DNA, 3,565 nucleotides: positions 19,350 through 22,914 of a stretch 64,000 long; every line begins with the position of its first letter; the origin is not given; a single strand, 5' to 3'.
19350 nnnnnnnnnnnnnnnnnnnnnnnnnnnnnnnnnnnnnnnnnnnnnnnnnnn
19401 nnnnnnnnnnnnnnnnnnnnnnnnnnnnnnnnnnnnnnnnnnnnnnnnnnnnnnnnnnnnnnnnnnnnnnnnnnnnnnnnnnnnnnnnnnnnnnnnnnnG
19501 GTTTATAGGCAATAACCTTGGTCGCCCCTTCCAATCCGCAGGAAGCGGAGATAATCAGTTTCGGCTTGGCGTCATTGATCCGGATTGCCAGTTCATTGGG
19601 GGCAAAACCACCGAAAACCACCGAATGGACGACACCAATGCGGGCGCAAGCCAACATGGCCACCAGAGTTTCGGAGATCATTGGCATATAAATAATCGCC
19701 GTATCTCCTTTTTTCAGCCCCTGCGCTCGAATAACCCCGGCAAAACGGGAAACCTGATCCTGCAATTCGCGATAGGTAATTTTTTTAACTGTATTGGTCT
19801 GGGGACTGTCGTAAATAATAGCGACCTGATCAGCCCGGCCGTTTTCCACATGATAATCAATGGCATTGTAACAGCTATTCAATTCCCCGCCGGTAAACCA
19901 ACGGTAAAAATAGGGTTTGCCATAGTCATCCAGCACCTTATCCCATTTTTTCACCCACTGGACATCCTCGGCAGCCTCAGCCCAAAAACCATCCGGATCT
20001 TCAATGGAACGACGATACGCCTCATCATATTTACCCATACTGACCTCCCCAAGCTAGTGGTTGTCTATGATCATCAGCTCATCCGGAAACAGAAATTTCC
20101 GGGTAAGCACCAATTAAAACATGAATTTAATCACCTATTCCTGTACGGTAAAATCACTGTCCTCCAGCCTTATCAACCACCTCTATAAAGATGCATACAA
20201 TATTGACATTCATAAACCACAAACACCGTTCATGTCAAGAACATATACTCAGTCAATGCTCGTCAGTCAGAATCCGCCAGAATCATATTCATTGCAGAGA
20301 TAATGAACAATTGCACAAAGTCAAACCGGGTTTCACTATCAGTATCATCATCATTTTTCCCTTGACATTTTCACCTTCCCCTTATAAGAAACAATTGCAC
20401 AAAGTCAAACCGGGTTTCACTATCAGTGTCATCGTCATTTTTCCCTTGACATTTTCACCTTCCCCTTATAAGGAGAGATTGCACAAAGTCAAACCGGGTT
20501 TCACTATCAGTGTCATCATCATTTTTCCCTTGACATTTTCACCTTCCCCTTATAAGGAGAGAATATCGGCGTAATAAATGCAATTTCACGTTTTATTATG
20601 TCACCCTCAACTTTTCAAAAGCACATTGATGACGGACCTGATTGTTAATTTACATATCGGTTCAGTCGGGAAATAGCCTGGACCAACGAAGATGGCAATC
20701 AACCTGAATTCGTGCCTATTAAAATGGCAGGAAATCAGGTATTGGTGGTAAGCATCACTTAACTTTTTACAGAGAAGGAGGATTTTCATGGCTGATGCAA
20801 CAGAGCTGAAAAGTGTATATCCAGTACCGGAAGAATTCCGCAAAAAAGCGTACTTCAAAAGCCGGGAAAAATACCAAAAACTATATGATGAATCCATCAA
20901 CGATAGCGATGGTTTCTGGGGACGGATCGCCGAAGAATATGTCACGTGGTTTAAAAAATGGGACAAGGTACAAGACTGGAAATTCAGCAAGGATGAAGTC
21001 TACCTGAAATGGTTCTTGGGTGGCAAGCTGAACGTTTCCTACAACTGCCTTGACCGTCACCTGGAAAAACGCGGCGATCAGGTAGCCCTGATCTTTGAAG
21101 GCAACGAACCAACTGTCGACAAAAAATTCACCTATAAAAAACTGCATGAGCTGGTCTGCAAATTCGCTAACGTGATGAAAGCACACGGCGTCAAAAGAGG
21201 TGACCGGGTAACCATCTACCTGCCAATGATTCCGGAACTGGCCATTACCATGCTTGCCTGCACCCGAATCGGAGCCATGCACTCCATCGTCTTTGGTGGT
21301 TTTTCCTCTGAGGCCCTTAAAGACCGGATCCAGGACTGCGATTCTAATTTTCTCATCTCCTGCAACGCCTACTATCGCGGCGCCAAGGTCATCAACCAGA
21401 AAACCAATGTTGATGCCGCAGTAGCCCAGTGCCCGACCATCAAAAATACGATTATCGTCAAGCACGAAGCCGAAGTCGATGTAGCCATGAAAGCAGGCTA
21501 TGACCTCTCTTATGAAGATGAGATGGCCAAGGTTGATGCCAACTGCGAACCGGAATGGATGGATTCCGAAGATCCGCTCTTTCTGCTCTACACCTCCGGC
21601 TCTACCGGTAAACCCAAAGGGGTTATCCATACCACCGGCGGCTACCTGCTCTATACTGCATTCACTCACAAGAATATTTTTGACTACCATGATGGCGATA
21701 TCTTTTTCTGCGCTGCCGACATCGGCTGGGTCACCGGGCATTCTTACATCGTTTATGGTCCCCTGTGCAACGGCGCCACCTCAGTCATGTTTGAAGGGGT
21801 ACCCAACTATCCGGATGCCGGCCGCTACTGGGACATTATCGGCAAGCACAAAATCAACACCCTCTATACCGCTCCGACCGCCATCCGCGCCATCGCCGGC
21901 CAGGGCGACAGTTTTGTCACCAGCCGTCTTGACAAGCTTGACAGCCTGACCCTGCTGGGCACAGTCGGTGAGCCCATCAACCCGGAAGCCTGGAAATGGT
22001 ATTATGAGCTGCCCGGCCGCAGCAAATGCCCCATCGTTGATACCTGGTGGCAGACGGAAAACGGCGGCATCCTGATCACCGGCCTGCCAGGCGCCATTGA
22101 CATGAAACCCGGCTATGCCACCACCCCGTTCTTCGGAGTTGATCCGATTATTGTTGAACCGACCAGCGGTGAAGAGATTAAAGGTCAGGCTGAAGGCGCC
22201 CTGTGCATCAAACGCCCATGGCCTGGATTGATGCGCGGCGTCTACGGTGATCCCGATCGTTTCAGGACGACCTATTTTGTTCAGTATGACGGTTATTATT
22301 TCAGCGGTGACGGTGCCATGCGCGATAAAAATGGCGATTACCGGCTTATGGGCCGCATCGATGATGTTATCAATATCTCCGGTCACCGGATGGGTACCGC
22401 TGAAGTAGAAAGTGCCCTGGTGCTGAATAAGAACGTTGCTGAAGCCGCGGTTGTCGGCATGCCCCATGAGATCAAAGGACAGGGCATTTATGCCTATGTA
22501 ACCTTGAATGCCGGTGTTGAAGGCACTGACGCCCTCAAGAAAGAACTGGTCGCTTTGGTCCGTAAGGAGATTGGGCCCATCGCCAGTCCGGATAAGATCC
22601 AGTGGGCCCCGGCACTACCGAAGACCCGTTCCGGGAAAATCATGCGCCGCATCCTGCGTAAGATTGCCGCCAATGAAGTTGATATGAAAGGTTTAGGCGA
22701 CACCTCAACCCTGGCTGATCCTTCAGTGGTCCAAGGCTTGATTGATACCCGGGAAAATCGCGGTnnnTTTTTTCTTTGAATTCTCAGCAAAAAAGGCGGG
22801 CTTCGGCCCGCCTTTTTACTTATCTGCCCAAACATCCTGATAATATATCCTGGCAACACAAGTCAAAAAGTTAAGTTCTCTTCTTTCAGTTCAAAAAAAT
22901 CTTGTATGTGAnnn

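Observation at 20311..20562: Perfect 3 x 84-bp tandem array with two palindromes per unit between divergent acyl-CoA synthetase genes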

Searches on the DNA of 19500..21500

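Call 6: search_rna_families(source=window, start=19500, end=21500, threshold=evalue, max_evalue=10)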
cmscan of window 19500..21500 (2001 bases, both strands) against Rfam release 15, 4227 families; matches with E-value up to 10: 6.
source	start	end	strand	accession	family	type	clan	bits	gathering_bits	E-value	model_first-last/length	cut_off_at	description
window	20246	20365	-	RF02287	TtnuCD10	Gene; snRNA; snoRNA; CD-box;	-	22.8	85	2.5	1-117/117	no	Tetrahymena snoRNA TtnuCD10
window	20699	20744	-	RF00934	mir-463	Gene; miRNA;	-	22.1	70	0.27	1-66/66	no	mir-463 microRNA precursor family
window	20482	20599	-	RF00516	ylbH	Cis-reg; leader;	-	17.3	50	1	1-122/122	no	ylbH leader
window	19926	19997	-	RF01516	v-snoRNA-1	Gene; snRNA; snoRNA; CD-box;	-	16.5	75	3.1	1-65/65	no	Human herpesvirus 1 small nucleolar RNA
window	20337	20381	-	RF01306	sR52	Gene; snRNA; snoRNA; CD-box;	-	15.8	50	3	1-60/60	no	Small nucleolar RNA sR52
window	20505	20549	-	RF01306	sR52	Gene; snRNA; snoRNA; CD-box;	-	15.8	50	3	1-60/60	no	Small nucleolar RNA sR52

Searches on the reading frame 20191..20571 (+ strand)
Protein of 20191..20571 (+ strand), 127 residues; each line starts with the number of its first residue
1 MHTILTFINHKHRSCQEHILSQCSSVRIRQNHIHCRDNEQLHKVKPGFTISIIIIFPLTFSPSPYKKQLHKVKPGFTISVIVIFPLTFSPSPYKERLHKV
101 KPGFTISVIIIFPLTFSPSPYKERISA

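Call 37: search_protein_families(library=pfam, proteins=[window:20191-20571:+], max_evalue=1)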
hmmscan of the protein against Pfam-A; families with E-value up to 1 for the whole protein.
window:20191-20571:+ (127 aa): 7 families
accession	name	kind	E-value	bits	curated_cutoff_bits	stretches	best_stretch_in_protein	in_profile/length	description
PF09282.15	Mago-bind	-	0.0031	17.9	20.6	0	99-105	20-26/27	Mago binding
PF16729.10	DUF5067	-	0.0082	16.5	27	0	65-87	92-114/126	Domain of unknown function (DUF5067)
PF03379.19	CcmB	-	0.039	13.8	24.9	0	29-75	7-50/215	CcmB protein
PF25491.1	CCHC_BCL-11A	-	0.051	14.1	27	1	3-16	15-28/28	BCL-11A-like CCHC zinc finger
PF18237.6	Tk-SP_N-pro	-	0.087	13.2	26.5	0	66-84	11-29/67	Tk-SP N-propeptide domain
PF05651.19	Diacid_rec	-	0.22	11.6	23.6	0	13-54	38-79/134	Putative sugar diacid recognition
PF07038.16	Circovir2_Orf4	-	0.3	11.8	25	0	52-64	10-24/59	Circovirus 2, anti-apoptotic ORF4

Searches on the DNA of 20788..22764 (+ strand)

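Call 28: search_rna_families(sources=[L003, L004, L007, L008, L009, L010, L061], threshold=gathering)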
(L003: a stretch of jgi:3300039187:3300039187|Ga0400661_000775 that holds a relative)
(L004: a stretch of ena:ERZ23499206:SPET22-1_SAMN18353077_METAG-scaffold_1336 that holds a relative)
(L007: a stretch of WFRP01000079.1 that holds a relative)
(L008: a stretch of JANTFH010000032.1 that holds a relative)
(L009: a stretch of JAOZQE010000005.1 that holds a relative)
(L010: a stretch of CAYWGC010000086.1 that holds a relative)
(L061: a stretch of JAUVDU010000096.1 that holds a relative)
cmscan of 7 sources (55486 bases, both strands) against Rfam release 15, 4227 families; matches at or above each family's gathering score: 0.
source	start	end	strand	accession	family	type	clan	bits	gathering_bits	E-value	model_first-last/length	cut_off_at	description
